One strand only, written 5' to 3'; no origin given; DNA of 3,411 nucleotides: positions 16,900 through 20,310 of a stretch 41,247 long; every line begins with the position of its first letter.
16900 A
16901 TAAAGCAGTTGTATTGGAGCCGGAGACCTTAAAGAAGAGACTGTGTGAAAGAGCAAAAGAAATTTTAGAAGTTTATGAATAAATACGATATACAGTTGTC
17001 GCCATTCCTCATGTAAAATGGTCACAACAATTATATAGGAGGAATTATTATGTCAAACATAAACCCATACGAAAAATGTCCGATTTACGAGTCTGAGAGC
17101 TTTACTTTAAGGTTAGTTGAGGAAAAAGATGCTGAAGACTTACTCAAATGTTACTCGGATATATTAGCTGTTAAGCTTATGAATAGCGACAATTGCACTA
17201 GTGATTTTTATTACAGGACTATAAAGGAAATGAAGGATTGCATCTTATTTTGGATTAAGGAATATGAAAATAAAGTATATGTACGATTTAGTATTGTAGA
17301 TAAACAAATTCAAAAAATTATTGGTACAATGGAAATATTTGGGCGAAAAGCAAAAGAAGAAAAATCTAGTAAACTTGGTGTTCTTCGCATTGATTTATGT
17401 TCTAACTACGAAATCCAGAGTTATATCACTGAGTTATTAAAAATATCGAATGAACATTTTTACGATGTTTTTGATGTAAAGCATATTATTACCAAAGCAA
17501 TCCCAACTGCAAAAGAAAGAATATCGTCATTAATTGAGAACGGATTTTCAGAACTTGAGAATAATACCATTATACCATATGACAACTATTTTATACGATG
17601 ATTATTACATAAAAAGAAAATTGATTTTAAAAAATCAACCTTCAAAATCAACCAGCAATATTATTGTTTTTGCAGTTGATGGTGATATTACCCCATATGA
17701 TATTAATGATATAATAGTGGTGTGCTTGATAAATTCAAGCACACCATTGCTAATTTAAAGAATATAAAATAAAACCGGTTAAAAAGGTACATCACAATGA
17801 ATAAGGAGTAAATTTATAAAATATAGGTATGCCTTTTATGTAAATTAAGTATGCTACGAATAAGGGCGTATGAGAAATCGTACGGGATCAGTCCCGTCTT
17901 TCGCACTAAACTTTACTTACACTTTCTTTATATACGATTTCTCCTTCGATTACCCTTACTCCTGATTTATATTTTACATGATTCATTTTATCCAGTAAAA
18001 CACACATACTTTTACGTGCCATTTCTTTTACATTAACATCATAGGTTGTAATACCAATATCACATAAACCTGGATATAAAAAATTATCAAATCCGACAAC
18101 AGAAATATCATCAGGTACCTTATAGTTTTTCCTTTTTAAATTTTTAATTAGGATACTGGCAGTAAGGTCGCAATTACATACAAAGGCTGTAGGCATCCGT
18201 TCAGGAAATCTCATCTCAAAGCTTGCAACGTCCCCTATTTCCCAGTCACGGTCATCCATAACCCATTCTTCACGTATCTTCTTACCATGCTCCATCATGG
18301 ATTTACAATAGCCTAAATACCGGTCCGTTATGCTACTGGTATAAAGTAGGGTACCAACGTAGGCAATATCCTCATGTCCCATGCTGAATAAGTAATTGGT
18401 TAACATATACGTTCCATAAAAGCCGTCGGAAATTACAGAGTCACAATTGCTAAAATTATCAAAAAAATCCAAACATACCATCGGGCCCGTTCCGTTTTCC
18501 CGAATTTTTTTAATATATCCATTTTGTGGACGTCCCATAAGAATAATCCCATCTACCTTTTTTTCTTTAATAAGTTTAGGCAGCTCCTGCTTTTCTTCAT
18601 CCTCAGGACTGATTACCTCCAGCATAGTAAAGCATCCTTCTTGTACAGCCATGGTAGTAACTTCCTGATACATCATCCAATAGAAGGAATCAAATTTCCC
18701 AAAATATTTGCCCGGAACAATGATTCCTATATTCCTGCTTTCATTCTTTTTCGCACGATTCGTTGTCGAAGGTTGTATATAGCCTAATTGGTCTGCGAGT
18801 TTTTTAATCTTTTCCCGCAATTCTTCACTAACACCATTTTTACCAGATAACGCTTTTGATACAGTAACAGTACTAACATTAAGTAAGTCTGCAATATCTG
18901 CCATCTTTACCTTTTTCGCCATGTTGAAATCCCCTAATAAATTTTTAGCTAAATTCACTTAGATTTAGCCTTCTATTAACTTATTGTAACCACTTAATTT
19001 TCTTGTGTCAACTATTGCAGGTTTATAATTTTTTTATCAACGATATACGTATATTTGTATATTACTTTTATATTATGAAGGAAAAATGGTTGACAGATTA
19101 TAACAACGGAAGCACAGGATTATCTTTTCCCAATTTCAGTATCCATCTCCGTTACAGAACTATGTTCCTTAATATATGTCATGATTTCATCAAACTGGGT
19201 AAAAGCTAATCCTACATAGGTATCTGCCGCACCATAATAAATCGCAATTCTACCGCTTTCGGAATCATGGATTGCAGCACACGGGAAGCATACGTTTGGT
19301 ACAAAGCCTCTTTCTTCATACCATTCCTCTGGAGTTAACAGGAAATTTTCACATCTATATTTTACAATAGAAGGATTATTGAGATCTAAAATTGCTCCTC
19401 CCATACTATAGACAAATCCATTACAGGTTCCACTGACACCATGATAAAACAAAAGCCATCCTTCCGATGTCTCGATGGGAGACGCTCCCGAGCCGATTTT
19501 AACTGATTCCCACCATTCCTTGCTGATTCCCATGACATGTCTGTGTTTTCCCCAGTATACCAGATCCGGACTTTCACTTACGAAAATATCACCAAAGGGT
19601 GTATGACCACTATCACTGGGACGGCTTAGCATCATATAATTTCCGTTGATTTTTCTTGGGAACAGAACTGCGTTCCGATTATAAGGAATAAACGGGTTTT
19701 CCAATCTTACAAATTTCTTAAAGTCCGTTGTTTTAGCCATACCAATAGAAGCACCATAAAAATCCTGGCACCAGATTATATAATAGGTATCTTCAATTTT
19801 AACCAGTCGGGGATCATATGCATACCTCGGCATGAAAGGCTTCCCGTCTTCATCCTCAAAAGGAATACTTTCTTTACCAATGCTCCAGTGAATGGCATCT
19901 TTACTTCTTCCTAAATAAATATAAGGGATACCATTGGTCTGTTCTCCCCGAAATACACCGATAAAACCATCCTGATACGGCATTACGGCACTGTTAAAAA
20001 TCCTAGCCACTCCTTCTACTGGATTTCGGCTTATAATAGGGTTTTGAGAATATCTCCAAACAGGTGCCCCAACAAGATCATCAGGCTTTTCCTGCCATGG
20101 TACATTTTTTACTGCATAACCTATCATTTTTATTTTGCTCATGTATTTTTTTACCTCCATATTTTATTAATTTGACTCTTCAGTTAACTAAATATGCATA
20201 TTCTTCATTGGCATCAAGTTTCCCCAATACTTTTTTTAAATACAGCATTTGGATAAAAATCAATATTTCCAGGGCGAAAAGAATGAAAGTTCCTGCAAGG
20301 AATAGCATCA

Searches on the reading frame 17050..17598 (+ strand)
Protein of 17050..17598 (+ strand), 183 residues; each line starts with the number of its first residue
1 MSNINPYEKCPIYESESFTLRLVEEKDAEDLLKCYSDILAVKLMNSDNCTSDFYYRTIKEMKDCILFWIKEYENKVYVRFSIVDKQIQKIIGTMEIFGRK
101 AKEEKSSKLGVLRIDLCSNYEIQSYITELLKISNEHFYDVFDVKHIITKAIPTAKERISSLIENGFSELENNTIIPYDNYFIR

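Call 78: search_protein_families(library=pfam, proteins=[window:17050-17598:+], max_evalue=0.0001)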
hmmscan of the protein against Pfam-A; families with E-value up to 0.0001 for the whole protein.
window:17050-17598:+ (183 aa): 1 family
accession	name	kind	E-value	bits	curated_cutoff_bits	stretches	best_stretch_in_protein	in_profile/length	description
PF13302.13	Acetyltransf_3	-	4.5e-05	24.6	25.4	1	19-152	3-123/138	Acetyltransferase (GNAT) domain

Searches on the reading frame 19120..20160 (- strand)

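Call 70: search_protein_families(library=pfam, proteins=[window:19120-20160:-], max_evalue=0.00001)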
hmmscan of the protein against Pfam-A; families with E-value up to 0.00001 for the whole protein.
window:19120-20160:- (346 aa): 1 family
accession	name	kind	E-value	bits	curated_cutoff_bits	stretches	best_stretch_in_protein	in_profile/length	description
PF04041.19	Glyco_hydro_130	-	8.1e-71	239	26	1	19-332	7-320/320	beta-1,4-mannooligosaccharide phosphorylase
